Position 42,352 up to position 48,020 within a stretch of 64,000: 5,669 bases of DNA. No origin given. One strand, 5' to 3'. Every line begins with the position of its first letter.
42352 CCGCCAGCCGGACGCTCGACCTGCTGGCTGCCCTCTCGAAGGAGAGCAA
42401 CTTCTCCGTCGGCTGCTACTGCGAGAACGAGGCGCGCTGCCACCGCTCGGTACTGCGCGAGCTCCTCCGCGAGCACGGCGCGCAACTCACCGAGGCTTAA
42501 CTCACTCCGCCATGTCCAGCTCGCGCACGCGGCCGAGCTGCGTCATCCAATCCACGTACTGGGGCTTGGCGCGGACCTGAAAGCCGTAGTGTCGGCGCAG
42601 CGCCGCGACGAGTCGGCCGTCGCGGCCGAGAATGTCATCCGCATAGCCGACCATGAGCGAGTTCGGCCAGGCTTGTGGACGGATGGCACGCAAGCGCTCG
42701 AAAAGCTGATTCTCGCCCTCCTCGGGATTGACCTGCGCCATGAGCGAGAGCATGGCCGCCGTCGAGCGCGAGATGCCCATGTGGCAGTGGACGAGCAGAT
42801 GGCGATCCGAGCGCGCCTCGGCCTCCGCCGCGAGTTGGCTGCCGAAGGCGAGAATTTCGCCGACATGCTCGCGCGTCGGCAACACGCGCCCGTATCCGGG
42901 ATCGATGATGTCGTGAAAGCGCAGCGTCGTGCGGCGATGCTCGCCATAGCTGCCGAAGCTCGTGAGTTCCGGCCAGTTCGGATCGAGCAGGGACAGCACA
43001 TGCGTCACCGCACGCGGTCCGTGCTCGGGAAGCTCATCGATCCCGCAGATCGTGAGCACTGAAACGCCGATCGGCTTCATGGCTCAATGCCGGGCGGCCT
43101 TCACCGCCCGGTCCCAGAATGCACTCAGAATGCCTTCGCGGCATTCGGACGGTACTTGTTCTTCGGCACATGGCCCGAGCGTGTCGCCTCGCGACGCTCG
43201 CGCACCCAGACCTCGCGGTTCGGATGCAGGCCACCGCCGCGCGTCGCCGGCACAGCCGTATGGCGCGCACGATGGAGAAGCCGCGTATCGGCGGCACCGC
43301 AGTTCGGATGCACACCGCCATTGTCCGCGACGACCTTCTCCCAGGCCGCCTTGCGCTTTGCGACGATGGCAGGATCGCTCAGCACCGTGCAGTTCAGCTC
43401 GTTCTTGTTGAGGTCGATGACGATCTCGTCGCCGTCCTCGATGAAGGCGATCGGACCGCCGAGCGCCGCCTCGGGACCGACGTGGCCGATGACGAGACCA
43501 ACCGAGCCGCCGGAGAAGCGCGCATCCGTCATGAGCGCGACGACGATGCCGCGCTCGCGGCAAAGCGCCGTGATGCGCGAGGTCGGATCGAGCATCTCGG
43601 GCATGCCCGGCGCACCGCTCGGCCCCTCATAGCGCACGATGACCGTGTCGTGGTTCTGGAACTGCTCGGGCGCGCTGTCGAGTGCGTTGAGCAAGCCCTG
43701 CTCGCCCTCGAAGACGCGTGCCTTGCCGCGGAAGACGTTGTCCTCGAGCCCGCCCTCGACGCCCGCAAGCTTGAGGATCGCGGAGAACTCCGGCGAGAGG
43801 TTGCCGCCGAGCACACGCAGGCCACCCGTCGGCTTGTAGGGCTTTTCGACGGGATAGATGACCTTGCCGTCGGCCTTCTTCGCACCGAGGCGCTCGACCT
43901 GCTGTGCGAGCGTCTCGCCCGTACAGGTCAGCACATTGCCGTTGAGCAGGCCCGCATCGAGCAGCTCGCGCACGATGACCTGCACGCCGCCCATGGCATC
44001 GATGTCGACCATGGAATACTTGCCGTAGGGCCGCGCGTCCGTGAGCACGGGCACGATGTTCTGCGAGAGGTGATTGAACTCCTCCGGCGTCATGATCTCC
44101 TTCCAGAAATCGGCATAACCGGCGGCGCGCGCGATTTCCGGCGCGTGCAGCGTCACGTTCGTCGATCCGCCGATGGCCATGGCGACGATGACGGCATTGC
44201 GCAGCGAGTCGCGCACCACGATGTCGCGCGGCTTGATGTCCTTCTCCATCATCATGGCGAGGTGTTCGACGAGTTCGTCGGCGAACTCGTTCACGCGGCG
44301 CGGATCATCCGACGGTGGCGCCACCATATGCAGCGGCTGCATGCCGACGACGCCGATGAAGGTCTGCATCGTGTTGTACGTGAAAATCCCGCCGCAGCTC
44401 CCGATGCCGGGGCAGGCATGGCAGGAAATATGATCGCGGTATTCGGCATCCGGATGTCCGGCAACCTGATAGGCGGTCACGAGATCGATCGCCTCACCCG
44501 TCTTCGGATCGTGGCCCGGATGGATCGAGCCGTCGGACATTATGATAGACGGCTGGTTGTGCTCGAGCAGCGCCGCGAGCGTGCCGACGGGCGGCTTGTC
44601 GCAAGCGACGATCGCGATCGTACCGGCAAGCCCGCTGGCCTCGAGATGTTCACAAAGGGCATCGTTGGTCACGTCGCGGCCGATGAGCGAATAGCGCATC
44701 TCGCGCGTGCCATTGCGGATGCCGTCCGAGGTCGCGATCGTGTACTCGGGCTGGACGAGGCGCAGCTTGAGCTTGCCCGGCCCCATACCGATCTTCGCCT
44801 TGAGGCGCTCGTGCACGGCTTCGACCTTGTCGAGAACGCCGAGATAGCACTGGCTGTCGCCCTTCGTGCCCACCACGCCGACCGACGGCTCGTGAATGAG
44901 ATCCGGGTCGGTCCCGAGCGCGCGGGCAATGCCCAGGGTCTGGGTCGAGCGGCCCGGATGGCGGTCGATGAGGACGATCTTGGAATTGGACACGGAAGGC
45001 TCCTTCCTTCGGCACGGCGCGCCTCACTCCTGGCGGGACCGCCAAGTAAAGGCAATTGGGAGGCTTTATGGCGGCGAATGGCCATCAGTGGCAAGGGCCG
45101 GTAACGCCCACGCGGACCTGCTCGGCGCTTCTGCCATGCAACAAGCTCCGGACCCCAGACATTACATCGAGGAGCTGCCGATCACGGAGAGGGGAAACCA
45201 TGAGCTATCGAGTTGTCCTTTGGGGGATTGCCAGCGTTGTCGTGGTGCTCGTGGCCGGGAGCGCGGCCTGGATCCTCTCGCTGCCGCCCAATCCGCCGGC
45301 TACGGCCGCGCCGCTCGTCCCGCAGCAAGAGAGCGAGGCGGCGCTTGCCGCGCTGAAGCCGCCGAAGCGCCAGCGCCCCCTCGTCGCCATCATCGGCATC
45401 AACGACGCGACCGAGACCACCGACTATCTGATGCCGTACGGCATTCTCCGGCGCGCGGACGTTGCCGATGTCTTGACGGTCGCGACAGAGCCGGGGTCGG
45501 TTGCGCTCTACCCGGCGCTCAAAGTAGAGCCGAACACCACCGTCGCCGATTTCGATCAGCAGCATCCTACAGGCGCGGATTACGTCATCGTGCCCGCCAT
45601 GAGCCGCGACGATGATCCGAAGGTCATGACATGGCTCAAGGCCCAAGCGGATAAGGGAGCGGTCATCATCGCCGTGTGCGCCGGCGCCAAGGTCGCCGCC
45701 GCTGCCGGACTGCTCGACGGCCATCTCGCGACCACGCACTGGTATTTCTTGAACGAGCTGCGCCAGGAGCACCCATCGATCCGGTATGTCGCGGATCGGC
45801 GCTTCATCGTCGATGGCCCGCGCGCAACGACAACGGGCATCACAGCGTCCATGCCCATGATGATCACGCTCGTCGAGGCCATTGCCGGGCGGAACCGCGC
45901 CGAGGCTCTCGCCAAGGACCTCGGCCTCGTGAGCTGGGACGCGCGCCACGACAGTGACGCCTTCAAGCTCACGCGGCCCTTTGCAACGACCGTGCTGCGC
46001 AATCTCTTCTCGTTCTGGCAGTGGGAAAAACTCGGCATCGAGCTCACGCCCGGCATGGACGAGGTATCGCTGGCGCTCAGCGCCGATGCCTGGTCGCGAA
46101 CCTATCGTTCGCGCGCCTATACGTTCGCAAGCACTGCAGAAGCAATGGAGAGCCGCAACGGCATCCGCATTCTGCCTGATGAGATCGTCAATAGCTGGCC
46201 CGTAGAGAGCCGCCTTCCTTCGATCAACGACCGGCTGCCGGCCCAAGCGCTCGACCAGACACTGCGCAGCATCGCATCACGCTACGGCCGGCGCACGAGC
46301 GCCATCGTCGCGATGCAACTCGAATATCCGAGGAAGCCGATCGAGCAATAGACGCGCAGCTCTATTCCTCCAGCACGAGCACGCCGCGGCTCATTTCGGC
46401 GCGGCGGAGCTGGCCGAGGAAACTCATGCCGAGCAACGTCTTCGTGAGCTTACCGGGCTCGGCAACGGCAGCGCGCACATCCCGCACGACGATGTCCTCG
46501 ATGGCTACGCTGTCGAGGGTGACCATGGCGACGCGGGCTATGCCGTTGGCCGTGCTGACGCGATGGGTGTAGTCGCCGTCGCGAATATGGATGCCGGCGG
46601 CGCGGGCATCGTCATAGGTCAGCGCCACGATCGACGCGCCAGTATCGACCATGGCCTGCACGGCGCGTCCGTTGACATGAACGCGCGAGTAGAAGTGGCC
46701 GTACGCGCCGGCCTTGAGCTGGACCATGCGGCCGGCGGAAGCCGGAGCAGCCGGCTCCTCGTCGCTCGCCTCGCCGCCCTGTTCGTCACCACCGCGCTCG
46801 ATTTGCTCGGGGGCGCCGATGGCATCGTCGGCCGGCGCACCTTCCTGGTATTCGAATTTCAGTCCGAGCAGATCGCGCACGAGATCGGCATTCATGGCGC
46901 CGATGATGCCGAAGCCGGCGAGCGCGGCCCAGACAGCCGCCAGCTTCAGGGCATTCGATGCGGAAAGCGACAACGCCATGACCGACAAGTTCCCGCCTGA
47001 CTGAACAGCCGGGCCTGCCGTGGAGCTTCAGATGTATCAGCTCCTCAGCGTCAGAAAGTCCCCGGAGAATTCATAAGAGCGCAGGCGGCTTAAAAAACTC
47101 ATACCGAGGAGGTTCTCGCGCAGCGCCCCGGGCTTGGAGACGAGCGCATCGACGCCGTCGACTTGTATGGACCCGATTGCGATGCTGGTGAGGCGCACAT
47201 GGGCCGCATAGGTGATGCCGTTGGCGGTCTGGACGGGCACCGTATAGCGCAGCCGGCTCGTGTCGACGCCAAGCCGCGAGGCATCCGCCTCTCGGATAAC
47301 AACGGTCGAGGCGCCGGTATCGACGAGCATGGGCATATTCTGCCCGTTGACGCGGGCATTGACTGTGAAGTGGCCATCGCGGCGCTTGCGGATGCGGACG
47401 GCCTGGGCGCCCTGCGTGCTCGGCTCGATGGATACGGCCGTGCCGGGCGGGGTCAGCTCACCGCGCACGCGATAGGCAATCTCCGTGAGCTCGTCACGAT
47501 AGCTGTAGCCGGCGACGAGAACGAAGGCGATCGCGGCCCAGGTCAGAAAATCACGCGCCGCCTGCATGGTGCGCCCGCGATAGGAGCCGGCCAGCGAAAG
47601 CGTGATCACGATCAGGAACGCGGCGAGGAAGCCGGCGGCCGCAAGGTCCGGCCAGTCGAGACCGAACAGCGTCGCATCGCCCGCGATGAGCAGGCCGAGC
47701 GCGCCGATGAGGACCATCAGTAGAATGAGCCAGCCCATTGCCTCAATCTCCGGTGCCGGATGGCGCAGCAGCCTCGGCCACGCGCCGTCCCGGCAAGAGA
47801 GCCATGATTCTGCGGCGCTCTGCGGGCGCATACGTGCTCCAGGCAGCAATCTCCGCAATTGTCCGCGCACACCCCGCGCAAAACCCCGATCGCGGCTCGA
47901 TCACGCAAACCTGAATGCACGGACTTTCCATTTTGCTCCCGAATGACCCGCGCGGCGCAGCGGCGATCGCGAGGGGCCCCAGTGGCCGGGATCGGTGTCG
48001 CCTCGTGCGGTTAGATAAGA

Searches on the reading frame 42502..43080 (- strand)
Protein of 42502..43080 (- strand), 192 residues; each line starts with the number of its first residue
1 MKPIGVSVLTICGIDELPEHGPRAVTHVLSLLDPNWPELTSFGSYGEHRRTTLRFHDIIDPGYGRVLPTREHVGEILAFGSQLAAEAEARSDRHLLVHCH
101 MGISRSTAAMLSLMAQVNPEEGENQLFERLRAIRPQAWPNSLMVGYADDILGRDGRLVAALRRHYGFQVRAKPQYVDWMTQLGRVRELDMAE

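Call 52: search_protein_families(library=pfam, proteins=[window:42502-43080:-])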
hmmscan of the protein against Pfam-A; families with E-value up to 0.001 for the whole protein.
window:42502-43080:- (192 aa): 1 family
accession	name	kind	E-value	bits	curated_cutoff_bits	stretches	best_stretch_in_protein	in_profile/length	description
PF00782.25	DSPc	-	0.00025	21.3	33.5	1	90-141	71-122/133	Dual specificity phosphatase, catalytic domain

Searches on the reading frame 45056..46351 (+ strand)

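Call 52: search_protein_families(library=pfam, proteins=[window:45056-46351:+])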
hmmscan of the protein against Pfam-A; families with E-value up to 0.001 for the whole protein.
window:45056-46351:+ (431 aa): 1 family
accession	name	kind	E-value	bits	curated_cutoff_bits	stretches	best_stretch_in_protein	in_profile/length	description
PF01965.30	DJ-1_PfpI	-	9.4e-17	61.8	26.6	1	113-274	5-164/165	DJ-1/PfpI family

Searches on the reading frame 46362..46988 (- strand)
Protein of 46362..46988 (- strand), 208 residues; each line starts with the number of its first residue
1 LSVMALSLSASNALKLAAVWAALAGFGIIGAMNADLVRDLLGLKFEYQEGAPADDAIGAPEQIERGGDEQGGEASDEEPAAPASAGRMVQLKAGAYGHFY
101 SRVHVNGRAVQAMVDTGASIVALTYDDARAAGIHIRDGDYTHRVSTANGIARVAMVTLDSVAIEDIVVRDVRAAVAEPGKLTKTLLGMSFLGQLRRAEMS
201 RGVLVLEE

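Call 77: search_protein_families(library=pfam, max_evalue=0.01, proteins=[window:46362-46988:-])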
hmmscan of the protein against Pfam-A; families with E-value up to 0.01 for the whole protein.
window:46362-46988:- (208 aa): 2 families
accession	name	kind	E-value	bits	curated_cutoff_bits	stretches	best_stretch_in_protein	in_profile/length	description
PF13975.11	gag-asp_proteas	-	7.5e-27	94.2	28.2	1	102-193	2-92/92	gag-polyprotein putative aspartyl protease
PF13650.11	Asp_protease_2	-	1.2e-23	84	24.3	1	103-190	3-90/90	Aspartyl protease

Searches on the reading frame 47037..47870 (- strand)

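Call 77: search_protein_families(library=pfam, max_evalue=0.01, proteins=[window:47037-47870:-])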
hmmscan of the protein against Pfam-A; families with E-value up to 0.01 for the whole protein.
window:47037-47870:- (277 aa): 3 families
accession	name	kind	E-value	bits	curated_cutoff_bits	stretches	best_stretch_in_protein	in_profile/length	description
PF13975.11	gag-asp_proteas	-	3.2e-27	95.4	28.2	1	170-262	1-92/92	gag-polyprotein putative aspartyl protease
PF13650.11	Asp_protease_2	-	3.9e-25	88.8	24.3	1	170-259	1-90/90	Aspartyl protease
PF00077.25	RVP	-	0.0043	17.7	20.7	1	170-262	7-95/101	Retroviral aspartyl protease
